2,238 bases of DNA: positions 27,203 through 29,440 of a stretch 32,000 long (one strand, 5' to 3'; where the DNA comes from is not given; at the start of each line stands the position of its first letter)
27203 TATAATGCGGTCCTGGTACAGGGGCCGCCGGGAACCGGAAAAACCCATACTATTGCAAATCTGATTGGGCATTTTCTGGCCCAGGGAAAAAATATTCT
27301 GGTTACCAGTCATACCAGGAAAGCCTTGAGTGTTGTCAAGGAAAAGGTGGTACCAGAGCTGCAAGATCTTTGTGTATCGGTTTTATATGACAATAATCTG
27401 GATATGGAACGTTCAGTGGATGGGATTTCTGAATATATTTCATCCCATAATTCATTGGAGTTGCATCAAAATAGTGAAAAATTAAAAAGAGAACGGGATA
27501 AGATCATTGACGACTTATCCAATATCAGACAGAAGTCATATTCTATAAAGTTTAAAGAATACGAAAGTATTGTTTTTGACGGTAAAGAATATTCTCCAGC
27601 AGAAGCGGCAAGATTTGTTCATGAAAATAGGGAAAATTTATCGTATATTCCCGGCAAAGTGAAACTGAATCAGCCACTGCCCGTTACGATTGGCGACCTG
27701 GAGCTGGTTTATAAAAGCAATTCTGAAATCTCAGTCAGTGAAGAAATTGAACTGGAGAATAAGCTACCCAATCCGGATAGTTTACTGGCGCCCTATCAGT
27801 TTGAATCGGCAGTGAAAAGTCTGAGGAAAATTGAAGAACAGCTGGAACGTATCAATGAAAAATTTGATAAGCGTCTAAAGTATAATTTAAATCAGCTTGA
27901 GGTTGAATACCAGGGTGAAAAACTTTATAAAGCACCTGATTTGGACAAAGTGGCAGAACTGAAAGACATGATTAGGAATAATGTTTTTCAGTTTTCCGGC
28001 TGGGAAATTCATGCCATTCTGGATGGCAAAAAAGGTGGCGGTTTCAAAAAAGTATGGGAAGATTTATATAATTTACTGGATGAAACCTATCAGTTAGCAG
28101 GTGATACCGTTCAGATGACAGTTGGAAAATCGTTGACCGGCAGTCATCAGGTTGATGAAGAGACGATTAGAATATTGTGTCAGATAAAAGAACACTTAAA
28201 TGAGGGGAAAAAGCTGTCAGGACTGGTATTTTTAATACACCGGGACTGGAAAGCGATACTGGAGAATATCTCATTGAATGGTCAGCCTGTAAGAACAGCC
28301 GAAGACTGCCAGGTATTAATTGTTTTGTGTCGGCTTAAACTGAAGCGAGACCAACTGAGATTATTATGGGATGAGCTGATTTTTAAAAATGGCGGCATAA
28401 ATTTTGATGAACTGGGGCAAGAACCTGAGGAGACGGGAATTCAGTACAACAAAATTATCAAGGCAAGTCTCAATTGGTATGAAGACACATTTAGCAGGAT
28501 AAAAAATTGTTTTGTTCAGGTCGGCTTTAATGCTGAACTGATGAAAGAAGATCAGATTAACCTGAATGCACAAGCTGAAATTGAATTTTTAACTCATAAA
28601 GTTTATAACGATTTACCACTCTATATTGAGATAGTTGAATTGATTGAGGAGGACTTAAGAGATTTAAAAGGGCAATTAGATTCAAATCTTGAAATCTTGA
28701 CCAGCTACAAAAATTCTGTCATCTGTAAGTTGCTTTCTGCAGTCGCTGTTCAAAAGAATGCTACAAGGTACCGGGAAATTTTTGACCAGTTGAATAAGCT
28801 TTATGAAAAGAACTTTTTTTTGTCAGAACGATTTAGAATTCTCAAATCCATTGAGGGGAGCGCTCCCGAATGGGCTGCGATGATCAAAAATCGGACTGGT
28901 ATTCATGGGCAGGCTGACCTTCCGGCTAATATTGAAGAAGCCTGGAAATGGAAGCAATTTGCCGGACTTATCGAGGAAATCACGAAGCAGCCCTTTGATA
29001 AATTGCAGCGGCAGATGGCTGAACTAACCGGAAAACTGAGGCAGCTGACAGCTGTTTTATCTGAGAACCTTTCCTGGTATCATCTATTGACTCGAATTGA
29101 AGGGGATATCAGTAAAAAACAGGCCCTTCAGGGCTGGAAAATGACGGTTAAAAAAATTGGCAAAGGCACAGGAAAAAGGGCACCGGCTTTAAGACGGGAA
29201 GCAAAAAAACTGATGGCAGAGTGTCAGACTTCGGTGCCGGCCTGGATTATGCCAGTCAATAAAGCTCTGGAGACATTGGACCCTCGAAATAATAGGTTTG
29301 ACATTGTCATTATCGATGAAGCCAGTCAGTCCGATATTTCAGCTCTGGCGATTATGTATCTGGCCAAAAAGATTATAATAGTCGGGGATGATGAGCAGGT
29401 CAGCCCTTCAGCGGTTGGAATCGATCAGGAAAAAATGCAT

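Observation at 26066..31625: Candidate defence module: giant SF1 helicase-nuclease followed by a NYN-LOTUS RNase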

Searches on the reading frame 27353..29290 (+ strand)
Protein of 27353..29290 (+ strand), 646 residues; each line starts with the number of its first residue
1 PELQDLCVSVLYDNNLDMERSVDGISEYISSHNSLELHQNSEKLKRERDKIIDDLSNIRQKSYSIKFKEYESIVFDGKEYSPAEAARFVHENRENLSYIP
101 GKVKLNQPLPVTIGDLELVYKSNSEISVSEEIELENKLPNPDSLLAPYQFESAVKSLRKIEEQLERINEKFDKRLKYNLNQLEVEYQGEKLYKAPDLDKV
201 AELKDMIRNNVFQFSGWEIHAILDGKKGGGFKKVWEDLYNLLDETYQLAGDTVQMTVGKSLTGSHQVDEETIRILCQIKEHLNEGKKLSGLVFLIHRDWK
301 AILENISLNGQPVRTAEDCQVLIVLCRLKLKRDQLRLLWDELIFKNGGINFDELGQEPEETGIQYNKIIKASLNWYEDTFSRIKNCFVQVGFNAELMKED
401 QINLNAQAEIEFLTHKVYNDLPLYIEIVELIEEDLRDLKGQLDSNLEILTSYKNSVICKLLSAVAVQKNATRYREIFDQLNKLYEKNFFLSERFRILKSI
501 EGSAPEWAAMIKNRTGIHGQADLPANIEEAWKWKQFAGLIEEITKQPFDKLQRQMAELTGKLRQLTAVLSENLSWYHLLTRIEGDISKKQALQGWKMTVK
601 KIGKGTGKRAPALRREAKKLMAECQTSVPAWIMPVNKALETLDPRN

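Call 64: predict_structure(alignment_id=A6)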
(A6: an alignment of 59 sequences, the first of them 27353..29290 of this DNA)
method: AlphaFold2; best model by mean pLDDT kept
length: 646 residues; sequences in the alignment: 59
mean_pLDDT: 88.6   pTM: 0.62
mean pLDDT of the five models: 88.6, 87.1, 86.3, 86.1, 86.1
residues with pLDDT >= 90: 408; 70-90: 193; 50-70: 42; < 50: 3
segments of 3 or more residues with pLDDT < 50: 11-13
pLDDT, mean of each block of 10 residues (from residue 1): 56 61 79 89 94 93 86 88 92 93 92 95 92 92 96 95 94 92 91 93 86 85 94 95 94 88 86 92 87 86 88 89 92 95 95 92 93 93 94 84 77 90 95 94 95 94 96 97 93 94 96 93 93 94 87 91 90 85 83 82 76 81 74 68 64
secondary structure, 60 per line:
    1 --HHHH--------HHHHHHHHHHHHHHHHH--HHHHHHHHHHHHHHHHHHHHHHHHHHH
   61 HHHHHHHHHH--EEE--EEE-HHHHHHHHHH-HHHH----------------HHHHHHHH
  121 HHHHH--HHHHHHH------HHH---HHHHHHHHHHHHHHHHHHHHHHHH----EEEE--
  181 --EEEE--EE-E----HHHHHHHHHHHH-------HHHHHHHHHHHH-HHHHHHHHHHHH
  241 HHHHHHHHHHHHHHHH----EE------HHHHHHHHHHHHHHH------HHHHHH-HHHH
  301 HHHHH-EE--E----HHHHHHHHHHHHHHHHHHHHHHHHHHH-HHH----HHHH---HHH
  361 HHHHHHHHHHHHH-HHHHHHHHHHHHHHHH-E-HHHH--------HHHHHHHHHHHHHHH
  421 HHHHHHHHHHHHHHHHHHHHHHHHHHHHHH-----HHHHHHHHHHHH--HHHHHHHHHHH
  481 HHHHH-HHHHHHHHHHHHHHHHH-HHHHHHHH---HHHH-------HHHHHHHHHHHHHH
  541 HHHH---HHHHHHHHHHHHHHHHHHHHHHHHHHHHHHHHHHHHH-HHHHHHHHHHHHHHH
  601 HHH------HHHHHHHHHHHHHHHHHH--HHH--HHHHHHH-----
elements in order: H3-6 H15-31 H34-70 E73-75 E78-80 H82-91 H93-96 H113-125 H128-134 H147-170 E175-178 E183-186 H197-208 H216-227 H229-256 H269-283 H290-295 H297-305 H316-342 H351-354 H358-373 H375-390 H394-397 H406-450 H456-467 H470-485 H487-503 H505-512 H516-519 H527-544 H548-584 H586-603 H610-627 H635-641

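Call 68: fold_search(model_id=the predicted structure, library=pdb)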
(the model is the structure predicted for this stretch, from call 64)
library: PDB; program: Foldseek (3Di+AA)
matches with E <= 10: 199; with E <= 0.001: 0
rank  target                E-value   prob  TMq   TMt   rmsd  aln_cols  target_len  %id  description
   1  7nyx_A                1.9e-01  0.06  0.09  0.05  59.9       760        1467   12  Cryo-EM structure of the MukBEF-MatP-DNA monomer (closed conformation) (released 2021-07-07)
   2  7zr1_D                2.8e-01  0.12  0.11  0.09  31.0       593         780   13  Chaetomium thermophilum Mre11-Rad50-Nbs1 complex bound to ATPyS (composite structure) (released 2023-01-11)
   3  7zr1_C                3.5e-01  0.06  0.08  0.07  39.0       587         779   13  Chaetomium thermophilum Mre11-Rad50-Nbs1 complex bound to ATPyS (composite structure) (released 2023-01-11)
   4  7zet_A                3.7e-01  0.08  0.09  0.12  55.5       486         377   11  Crystal structure of human Clusterin, crystal form I (released 2023-10-11)
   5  6yvu_A                4.2e-01  0.06  0.09  0.06  72.5       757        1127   12  Condensin complex from S.cerevisiae ATP-free apo non-engaged state (released 2020-07-15)
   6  7qcd_B                5.3e-01  0.04  0.09  0.07  57.6       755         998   11  CryoEM structure of the Smc5/6-holocomplex (composite structure) (released 2022-09-21)
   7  9ngm_A                5.5e-01  0.07  0.08  0.09  55.2       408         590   11  CryoEM structure of human ABCD3 (released 2025-12-17)
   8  8y6v_G                6.1e-01  0.07  0.08  0.13  35.7       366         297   14  Near-atomic structure of icosahedrally averaged jumbo bacteriophage PhiKZ capsid (released 2024-08-14)
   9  9gm7_A                6.1e-01  0.05  0.11  0.06  60.5       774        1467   10  MukBEF in a nucleotide-bound state with open neck gate (monomer) (released 2025-03-26)
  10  8vpp_A                6.9e-01  0.05  0.08  0.07  45.8       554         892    9  Phosphorylated human NCC in complex with chlorthalidone (released 2024-09-04)
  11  9qe0_A                7.6e-01  0.06  0.11  0.06  38.1       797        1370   11  Neobacillus vireti Wadjet-II JetABC dimer (released 2025-06-25)
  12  8i4x_B                7.6e-01  0.04  0.09  0.07  54.1       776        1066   11  Cryo-EM structure of 5-subunit Smc5/6 (released 2024-06-26)
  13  8otz_Cr               8.7e-01  0.07  0.10  0.13  59.3       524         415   12  48-nm repeat of the native axonemal doublet microtubule from bovine sperm (released 2023-11-22)
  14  8iyj_A1               9.1e-01  0.08  0.11  0.16  54.0       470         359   12  Cryo-EM structure of the 48-nm repeat doublet microtubule from mouse sperm (released 2023-07-05)
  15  8iyj_A4               9.9e-01  0.08  0.11  0.15  50.1       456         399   12  Cryo-EM structure of the 48-nm repeat doublet microtubule from mouse sperm (released 2023-07-05)
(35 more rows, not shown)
